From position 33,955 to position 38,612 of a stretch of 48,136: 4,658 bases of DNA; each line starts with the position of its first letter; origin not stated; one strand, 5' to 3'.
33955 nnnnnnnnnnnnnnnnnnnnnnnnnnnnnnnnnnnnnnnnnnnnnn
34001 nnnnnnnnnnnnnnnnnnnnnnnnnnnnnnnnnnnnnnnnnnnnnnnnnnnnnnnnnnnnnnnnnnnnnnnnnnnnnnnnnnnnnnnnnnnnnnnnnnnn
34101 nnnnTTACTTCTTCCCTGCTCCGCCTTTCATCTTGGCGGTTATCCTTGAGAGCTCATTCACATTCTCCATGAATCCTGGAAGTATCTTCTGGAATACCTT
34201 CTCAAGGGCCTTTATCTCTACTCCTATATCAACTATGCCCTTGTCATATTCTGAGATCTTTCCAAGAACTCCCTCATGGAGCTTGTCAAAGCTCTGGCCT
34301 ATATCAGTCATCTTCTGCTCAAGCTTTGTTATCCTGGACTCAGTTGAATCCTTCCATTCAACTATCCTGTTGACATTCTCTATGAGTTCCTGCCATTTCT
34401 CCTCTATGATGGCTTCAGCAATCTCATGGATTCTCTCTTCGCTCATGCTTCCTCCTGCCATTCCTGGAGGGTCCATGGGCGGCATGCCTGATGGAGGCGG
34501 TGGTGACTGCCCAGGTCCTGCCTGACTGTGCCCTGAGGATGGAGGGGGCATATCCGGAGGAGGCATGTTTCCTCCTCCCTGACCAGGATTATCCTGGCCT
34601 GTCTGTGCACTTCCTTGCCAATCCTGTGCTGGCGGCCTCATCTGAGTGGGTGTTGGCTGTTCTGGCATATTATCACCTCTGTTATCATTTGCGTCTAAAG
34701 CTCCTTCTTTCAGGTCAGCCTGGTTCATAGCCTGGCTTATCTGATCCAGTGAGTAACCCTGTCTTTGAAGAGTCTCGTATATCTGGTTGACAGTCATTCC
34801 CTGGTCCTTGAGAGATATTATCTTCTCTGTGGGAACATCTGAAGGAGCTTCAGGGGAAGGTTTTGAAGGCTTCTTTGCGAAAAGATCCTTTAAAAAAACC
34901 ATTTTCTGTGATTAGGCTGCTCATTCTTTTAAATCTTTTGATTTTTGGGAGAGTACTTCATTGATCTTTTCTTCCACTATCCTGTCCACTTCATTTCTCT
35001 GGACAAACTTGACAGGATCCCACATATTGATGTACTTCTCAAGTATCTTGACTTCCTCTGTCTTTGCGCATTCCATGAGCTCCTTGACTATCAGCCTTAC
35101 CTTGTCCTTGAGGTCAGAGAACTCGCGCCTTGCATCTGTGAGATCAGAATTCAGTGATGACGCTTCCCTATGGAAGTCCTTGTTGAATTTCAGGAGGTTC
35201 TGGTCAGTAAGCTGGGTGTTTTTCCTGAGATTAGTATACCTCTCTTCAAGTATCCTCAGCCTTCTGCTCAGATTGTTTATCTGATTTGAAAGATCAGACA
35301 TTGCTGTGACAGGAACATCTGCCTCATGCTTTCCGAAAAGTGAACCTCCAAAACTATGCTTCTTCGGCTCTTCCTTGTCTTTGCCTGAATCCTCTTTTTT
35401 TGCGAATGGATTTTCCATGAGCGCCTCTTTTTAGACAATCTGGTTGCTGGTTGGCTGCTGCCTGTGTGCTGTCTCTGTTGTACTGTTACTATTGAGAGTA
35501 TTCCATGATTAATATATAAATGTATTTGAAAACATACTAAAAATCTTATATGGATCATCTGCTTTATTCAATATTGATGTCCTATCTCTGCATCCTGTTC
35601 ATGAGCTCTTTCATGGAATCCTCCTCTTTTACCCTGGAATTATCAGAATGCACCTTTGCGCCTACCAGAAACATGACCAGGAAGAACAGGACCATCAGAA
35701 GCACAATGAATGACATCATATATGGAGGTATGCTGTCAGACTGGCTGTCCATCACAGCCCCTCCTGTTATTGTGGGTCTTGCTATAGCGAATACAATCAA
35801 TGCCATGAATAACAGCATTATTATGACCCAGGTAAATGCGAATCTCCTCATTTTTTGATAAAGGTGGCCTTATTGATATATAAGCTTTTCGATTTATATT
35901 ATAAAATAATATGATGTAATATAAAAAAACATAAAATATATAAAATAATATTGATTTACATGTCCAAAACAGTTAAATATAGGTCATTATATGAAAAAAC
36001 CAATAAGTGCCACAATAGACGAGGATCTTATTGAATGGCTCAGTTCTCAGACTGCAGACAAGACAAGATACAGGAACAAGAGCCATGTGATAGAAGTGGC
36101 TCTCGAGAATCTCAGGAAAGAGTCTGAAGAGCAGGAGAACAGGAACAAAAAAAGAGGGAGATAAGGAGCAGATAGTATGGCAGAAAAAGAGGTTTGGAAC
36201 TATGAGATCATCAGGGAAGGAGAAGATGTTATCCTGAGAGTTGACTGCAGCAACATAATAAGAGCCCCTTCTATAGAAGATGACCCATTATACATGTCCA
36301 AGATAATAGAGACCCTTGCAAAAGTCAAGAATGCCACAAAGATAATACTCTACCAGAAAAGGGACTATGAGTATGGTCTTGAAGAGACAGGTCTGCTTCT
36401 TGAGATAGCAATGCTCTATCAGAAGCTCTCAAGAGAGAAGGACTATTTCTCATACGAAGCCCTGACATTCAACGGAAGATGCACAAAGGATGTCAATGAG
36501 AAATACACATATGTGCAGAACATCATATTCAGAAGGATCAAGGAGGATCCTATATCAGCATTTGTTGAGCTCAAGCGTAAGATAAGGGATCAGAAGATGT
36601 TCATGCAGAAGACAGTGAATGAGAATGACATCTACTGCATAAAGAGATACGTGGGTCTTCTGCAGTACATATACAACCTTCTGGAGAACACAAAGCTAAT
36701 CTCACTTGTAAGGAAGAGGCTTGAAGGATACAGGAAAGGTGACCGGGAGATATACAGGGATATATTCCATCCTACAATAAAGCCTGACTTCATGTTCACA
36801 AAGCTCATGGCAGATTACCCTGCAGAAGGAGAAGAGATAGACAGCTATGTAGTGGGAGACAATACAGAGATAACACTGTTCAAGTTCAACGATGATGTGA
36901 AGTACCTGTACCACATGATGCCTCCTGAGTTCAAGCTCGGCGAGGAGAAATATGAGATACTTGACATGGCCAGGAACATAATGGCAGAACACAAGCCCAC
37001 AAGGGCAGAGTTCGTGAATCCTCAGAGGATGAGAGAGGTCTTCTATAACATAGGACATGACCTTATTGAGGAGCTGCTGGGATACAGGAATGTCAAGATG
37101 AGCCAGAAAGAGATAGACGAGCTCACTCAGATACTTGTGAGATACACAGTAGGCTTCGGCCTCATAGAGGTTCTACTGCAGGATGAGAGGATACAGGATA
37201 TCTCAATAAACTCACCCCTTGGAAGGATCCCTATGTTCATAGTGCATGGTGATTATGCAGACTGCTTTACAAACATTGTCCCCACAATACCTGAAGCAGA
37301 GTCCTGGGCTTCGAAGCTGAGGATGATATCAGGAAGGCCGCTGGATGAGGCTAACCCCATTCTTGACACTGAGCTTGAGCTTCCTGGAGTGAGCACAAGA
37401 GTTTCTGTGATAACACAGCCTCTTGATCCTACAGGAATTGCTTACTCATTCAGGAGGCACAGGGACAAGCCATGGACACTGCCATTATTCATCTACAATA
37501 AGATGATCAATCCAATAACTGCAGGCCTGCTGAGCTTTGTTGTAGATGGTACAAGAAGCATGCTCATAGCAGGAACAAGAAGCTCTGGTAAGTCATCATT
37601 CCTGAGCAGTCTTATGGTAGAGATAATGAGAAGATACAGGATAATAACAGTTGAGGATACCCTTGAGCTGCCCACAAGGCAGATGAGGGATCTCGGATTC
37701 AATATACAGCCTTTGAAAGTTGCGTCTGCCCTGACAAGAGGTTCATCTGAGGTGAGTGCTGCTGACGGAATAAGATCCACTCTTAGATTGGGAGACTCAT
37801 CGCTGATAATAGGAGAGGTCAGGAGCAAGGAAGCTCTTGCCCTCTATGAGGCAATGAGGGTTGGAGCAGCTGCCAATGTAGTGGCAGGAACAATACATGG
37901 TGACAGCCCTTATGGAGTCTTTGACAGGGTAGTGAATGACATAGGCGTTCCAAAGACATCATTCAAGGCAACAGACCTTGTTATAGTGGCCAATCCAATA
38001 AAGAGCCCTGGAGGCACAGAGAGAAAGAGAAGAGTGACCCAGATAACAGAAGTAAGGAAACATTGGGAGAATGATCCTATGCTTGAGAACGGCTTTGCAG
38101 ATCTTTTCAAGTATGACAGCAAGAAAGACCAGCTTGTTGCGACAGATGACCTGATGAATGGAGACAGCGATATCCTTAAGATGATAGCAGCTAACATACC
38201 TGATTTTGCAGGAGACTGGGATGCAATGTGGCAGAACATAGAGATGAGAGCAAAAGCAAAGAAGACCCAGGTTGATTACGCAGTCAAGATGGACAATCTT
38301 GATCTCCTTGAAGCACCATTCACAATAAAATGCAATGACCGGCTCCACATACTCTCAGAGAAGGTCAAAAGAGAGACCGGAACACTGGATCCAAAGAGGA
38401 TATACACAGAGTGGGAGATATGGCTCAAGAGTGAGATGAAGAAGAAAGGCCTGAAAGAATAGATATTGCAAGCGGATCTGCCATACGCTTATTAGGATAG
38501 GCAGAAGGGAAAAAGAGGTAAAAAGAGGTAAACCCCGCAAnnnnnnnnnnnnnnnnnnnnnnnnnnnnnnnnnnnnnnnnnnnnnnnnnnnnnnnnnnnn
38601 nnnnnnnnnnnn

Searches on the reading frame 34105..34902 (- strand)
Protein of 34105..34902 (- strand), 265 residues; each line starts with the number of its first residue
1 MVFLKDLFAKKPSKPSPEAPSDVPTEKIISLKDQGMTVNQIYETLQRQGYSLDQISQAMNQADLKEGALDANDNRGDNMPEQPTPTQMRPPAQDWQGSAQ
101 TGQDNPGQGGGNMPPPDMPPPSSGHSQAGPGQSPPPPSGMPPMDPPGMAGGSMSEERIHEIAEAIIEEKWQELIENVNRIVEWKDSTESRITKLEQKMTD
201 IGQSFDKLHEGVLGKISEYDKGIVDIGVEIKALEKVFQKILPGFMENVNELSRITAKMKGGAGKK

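Call 8: search_protein_families(library=pfam, proteins=[window:34105-34902:-], max_evalue=0.01)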
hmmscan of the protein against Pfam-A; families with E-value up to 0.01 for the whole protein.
window:34105-34902:- (265 aa): 3 families
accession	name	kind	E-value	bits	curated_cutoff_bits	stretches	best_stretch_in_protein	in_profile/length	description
PF01519.22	DUF16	-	0.00016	22.6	40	1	181-244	26-85/104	Protein of unknown function DUF16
PF10046.14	BLOC1_2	-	0.0023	18.7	33.4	0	164-239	9-83/96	Biogenesis of lysosome-related organelles complex-1 subunit 2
PF24899.1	UBA_DHX29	-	0.0079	16.4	27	0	39-69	3-33/55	ATP-dependent RNA helicase DHX29, UBA domain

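Call 13: find_encoding_contigs(protein=window:34105-34902:-, flank=10000, max_places=10)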
Protein window:34105-34902:- (265 aa): no gene with exactly this product is on record in the collection.
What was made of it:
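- Tried and rejected: The first look-up, with the window's own 265-aa coiled-coil protein, found no gene with that exact product on record (call 13).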

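Call 14: find_homologous_proteins(query=window:34105-34902:-)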
Query window:34105-34902:- (265 aa): 802 proteins with E <= 0.001 among 1242 candidates; the best 120 are listed.
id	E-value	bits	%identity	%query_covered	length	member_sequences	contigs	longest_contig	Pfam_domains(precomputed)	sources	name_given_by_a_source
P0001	1.5e-171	587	100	100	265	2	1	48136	-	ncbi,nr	ncbi:hypothetical protein GF345_05975 [Candidatus Woesearchaeota archaeon]|nr:hypothetical protein [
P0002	6.0e-92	326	63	98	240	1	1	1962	-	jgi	jgi:DNA-binding transcriptional MerR regulator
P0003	9.1e-91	322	52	100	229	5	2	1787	-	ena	-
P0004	2.1e-90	321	65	98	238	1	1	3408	-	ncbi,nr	ncbi:MAG: hypothetical protein KKE20_07290 [Nanoarchaeota archaeon]|nr:hypothetical protein [Nanoarc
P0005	5.7e-87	310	61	100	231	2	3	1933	-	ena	-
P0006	5.9e-86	306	58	100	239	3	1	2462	-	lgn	-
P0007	6.7e-77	277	52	98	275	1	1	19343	-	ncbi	ncbi:MAG: hypothetical protein R6U32_02460 [Candidatus Woesearchaeota archaeon]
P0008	6.5e-73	264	55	100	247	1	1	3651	-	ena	-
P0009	2.1e-72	262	53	100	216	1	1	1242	-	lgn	-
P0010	8.6e-72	260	52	100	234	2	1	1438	-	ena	-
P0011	3.2e-71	258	47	100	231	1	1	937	-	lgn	-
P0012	6.3e-71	257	57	98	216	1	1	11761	-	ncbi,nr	ncbi:MAG: hypothetical protein NT001_03405 [Candidatus Woesearchaeota archaeon]|nr:hypothetical prot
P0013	1.2e-70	256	72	41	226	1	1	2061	-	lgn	-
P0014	9.1e-70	253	49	98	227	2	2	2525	-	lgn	-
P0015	1.5e-69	253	52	99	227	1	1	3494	-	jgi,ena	-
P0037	7.5e-59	217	69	41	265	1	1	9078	-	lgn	-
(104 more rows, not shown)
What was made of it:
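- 34105..34902 (-): Downstream flanking gene: a 265-aa coiled-coil protein of a family of at least 802 proteins; those that carry a source name are from Woesearchaeota/Nanoarchaeota. Calls 8, 14.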

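Call 16: find_encoding_contigs(protein=P0004, flank=10000, max_places=4)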
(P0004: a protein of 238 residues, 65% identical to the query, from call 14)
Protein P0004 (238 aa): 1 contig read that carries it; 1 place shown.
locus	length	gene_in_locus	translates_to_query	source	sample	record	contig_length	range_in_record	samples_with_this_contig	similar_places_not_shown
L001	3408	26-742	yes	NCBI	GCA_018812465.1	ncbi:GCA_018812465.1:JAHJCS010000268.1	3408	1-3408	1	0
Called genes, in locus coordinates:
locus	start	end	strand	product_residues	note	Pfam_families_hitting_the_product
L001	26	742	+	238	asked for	-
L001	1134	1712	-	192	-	-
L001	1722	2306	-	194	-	-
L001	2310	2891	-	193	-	-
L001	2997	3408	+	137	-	PF12917:YfbR-like (weak), PF13023:HD_3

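Call 17: find_encoding_contigs(protein=P0007, flank=10000, max_places=4)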
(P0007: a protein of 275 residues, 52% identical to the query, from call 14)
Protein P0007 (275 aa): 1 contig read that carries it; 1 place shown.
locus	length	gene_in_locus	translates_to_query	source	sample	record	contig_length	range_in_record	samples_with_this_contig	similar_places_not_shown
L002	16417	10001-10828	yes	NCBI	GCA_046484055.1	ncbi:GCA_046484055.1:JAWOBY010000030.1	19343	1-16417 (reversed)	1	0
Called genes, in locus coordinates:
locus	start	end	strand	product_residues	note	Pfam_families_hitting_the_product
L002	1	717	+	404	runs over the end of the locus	PF03215:Rad17 (weak), PF01637:ATPase_2 (faint), PF13173:AAA_14 (weak), PF13401:AAA_22 (faint), PF00004:AAA, PF25361:AAA_lid_RFC1 (weak)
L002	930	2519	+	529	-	PF00587:tRNA-synt_2b, PF03129:HGTP_anticodon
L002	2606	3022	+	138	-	-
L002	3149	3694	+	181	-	PF21473:OB_Ssb-like, PF01336:tRNA_anti-codon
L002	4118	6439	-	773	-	-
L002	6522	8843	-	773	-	PF00437:T2SSE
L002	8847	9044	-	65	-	-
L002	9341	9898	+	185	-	-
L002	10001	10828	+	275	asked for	-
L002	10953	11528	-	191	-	-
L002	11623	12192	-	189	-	-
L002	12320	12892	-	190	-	-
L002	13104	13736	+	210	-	PF12917:YfbR-like, PF13023:HD_3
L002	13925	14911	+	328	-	PF26233:NicX, PF02073:Peptidase_M29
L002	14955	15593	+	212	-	PF00753:Lactamase_B (faint), PF12706:Lactamase_B_2, PF13483:Lactamase_B_3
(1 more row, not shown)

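Call 22: find_encoding_contigs(protein=P0002, flank=10000, max_places=3)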
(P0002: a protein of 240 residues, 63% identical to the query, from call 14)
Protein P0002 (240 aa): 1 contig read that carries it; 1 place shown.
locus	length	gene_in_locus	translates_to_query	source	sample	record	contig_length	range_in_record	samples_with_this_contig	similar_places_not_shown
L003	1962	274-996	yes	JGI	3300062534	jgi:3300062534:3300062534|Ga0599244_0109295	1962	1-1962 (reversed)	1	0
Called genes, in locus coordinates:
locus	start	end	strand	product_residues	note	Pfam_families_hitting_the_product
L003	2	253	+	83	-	?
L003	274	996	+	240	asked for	-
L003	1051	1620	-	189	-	-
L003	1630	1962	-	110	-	?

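Call 23: find_encoding_contigs(protein=P0006, flank=10000, max_places=3)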
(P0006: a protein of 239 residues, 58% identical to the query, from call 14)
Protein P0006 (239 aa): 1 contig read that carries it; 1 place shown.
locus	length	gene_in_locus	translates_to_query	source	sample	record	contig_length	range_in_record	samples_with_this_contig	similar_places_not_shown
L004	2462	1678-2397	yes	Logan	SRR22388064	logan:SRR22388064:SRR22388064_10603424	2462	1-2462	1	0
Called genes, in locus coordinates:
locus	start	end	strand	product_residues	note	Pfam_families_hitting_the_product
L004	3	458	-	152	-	?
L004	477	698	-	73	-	-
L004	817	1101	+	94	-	-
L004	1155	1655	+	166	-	-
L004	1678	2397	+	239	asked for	-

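Call 24: find_encoding_contigs(protein=P0012, flank=10000, max_places=3)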
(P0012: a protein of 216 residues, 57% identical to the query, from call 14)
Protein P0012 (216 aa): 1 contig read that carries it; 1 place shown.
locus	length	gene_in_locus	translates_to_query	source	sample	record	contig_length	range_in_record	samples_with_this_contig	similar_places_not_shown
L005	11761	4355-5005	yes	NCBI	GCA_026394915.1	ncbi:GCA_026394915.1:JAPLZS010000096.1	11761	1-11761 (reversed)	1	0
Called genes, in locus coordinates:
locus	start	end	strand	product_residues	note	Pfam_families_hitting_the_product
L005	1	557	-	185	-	?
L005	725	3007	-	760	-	PF00437:T2SSE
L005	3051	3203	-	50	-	-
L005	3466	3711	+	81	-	-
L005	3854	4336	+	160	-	-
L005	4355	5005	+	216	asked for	-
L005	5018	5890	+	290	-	-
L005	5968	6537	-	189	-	-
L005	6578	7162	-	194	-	-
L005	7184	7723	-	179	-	-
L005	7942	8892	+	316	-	PF26233:NicX, PF02073:Peptidase_M29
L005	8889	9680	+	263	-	PF12706:Lactamase_B_2, PF13483:Lactamase_B_3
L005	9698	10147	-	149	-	PF01037:AsnC_trans_reg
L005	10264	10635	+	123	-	-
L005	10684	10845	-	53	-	-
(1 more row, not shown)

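Call 32: find_related_loci(query=A2, collection=genome_contigs, flank=4000)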
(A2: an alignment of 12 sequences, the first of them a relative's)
Query A2 (265 aa) in genome_contigs; peptide patterns used: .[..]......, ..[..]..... (x = any residue, [..] = any of these).
444 stretches matched a pattern; 79 encode a relative of the query (tblastn E <= 1e-3); 79 distinct loci.
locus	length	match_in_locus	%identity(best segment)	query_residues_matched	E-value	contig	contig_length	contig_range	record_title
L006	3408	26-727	65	1-259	8e-96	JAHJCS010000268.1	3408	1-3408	MAG: Nanoarchaeota archaeon isolate Modern_marine.mb.317 Modern_marine.mb.317_k141_2541582, whole genome shotgun sequenc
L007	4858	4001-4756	64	1-265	6e-90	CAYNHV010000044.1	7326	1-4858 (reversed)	MAG TPA_asm: uncultured Methanosarcinales archaeon isolate SRP141376_co2_308 genome assembly, contig: NODE_17884_length_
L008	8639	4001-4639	57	1-260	9e-82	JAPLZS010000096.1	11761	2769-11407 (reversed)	MAG: Candidatus Woesearchaeota archaeon isolate LacPavin_0419_WC90_MAG_41_5 LacPavin_0419_WC90_scaffold_50456, whole gen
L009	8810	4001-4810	52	1-258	1e-76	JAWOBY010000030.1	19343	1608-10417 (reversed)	MAG: Candidatus Woesearchaeota archaeon isolate BLK3-3.bin.38 k191_3133096, whole genome shotgun sequence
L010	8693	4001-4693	53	1-265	3e-75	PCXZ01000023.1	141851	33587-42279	MAG: Candidatus Woesearchaeota archaeon CG10_big_fil_rev_8_21_14_0_10_44_13 CG10_8_21_14_0.10_scaffold_424_c, whole geno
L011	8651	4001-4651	47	1-259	9e-70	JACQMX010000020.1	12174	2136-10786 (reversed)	MAG: Candidatus Woesearchaeota archaeon isolate NC_groundwater_1240_Ag_S-0.1um_45_29 S_p1_S3_coassembly_k141_684069, who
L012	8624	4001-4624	50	21-259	1e-65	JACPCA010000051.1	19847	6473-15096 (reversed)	MAG: Candidatus Woesearchaeota archaeon isolate NC_groundwater_271_Ag_S-0.2um_50_10 S5_GD2017_2_S2_scaffold_2409, whole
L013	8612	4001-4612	46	1-259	8e-64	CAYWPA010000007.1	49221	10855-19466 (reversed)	MAG TPA_asm: uncultured Methanosarcinales archaeon isolate ERP125453_co1_72 genome assembly, contig: NODE_492_length_492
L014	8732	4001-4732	45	1-259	1e-57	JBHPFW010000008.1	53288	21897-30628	Nanoarchaeota archaeon isolate SAG AM-311-K23 NODE_8_length_53288_cov_29.560160, whole genome shotgun sequence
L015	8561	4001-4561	43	20-264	4e-54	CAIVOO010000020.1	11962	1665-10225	uncultured archaeon isolate AM-sed-core3-D1_bin-502 genome assembly, contig: bin-502:020/159, whole genome shotgun seque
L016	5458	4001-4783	41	1-259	3e-52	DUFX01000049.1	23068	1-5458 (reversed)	MAG TPA_asm: Candidatus Woesearchaeota archaeon isolate UBA10192 contig_137171, whole genome shotgun sequence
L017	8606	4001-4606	42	28-259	7e-51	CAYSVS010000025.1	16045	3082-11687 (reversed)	MAG TPA_asm: uncultured Methanosarcinales archaeon isolate SRP141376_co4_88 genome assembly, contig: NODE_6227_length_16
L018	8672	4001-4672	40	1-258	5e-51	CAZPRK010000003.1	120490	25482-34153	MAG TPA_asm: uncultured Methanosarcinales archaeon isolate SRP200020_co5_145 genome assembly, contig: NODE_186_length_12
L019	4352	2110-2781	38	2-259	4e-50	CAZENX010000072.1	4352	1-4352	MAG TPA_asm: uncultured Methanosarcinales archaeon isolate binchicken_co178_239 genome assembly, contig: NODE_23371_leng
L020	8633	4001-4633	40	20-265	4e-50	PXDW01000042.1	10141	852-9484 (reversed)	MAG: Candidatus Woesearchaeota archaeon isolate T3Sed10_350R1 T3-Sed10-C16182, whole genome shotgun sequence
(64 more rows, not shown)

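Call 36: find_related_loci(query=A2, collection=metagenome_contigs, flank=3000)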
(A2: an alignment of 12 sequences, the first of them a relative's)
Query A2 (265 aa) in metagenome_contigs; peptide patterns used: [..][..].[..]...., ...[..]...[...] (x = any residue, [..] = any of these).
600 stretches matched a pattern (row limit reached: there are more); 31 encode a relative of the query (tblastn E <= 1e-3); 31 distinct loci.
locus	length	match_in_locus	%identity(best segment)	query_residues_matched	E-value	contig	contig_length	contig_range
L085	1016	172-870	52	1-265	5e-86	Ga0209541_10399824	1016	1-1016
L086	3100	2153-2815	52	1-262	7e-71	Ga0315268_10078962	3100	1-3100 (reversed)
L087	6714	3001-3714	49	1-259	5e-68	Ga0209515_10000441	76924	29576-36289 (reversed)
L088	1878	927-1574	47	1-259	2e-69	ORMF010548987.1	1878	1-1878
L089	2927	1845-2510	44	8-265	5e-64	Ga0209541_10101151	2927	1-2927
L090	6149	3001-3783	43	1-259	1e-61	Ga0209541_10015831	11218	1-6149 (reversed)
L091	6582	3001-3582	45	20-259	4e-58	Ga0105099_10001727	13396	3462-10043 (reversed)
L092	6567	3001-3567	45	20-259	6e-56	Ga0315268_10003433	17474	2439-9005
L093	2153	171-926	42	1-255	6e-56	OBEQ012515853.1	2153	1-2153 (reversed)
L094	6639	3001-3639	41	19-264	2e-53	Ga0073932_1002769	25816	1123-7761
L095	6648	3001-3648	45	10-265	4e-53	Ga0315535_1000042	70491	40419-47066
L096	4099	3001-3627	42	24-262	3e-50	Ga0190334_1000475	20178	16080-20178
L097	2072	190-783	38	24-265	4e-48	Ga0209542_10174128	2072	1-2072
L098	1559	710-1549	37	7-265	2e-47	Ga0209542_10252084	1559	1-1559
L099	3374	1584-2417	35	7-265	5e-46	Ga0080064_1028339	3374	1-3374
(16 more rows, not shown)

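Call 54: find_encoding_contigs(protein=P0037, flank=4000, max_places=3)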
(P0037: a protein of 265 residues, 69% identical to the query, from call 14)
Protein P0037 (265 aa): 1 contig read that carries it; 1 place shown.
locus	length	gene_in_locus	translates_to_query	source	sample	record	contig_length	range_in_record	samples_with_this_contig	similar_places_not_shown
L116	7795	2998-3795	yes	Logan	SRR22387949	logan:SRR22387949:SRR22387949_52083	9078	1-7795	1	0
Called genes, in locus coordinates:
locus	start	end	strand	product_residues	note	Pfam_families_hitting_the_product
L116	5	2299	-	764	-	PF00437:T2SSE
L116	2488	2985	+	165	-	-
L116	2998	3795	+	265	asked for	-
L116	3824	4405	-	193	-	-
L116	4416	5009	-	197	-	-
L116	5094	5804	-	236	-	-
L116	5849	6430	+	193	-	PF01997:Translin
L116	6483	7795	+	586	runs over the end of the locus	PF01336:tRNA_anti-codon, PF00152:tRNA-synt_2, PF02938:GAD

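Call 55: find_encoding_contigs(protein=P0013, flank=4000, max_places=3)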
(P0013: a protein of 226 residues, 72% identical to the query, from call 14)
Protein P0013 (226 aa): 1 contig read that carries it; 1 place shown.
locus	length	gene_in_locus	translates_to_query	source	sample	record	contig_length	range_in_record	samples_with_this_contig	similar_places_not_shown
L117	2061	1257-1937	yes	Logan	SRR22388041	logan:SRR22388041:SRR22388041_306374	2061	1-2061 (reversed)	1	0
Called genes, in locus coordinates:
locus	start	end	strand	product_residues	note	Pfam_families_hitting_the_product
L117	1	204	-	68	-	?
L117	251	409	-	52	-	-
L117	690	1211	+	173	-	-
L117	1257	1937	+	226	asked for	-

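Call 56: find_encoding_contigs(protein=P0005, flank=4000, max_places=3)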
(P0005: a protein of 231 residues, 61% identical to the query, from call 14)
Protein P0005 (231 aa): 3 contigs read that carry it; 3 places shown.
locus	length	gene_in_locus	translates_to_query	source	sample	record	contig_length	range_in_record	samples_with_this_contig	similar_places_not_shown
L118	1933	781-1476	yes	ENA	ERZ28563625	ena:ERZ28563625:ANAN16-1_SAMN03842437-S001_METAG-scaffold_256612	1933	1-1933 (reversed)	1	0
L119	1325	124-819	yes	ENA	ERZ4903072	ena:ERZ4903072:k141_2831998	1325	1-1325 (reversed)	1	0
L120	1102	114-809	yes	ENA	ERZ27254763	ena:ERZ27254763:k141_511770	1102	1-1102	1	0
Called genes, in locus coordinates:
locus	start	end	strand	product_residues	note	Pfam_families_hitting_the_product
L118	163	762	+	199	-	-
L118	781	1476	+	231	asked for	-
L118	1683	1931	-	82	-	?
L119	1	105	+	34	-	?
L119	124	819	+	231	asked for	-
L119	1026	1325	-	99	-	?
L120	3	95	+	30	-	?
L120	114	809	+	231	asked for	-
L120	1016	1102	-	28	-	?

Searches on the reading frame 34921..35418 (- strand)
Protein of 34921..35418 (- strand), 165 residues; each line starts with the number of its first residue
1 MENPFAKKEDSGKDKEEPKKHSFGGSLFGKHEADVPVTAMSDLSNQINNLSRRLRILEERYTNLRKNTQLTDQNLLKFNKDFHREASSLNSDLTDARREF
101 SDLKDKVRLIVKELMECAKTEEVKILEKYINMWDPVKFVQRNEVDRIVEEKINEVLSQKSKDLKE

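Call 8: search_protein_families(library=pfam, proteins=[window:34921-35418:-], max_evalue=0.01)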
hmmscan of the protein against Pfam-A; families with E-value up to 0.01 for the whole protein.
window:34921-35418:- (165 aa): 1 family
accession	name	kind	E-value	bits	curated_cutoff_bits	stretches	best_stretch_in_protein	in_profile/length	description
PF25785.1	TPR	-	0.0014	19.3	27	0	81-140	4-48/110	Nucleoprotein TPR-like domain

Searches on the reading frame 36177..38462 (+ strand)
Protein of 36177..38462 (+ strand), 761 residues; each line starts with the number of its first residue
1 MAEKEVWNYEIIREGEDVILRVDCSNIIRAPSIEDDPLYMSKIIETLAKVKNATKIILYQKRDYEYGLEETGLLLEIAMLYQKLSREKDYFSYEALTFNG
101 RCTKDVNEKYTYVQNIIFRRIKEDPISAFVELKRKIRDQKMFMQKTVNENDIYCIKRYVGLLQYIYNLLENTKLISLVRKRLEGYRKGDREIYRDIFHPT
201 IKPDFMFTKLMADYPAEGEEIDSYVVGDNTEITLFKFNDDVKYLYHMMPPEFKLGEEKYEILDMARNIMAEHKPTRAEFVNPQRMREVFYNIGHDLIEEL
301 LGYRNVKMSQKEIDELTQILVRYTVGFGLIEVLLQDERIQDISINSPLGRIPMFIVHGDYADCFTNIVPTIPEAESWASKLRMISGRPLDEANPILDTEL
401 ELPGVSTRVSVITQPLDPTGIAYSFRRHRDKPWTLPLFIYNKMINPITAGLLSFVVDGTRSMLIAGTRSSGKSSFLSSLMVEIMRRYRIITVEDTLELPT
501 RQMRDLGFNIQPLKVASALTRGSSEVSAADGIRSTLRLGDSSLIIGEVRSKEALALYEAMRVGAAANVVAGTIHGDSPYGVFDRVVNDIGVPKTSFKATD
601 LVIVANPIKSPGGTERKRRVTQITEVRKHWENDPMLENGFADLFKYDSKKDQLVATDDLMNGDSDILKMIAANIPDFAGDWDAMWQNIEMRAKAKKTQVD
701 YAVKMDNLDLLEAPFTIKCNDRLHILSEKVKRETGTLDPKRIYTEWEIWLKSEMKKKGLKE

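Call 8: search_protein_families(library=pfam, proteins=[window:36177-38462:+], max_evalue=0.01)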
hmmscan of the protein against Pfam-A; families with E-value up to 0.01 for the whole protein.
window:36177-38462:+ (761 aa): 1 family
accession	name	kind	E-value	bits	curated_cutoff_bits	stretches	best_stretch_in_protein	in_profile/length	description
PF00437.27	T2SSE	-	6.4e-15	55.1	24.9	1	406-606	91-275/370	Type II/IV secretion system protein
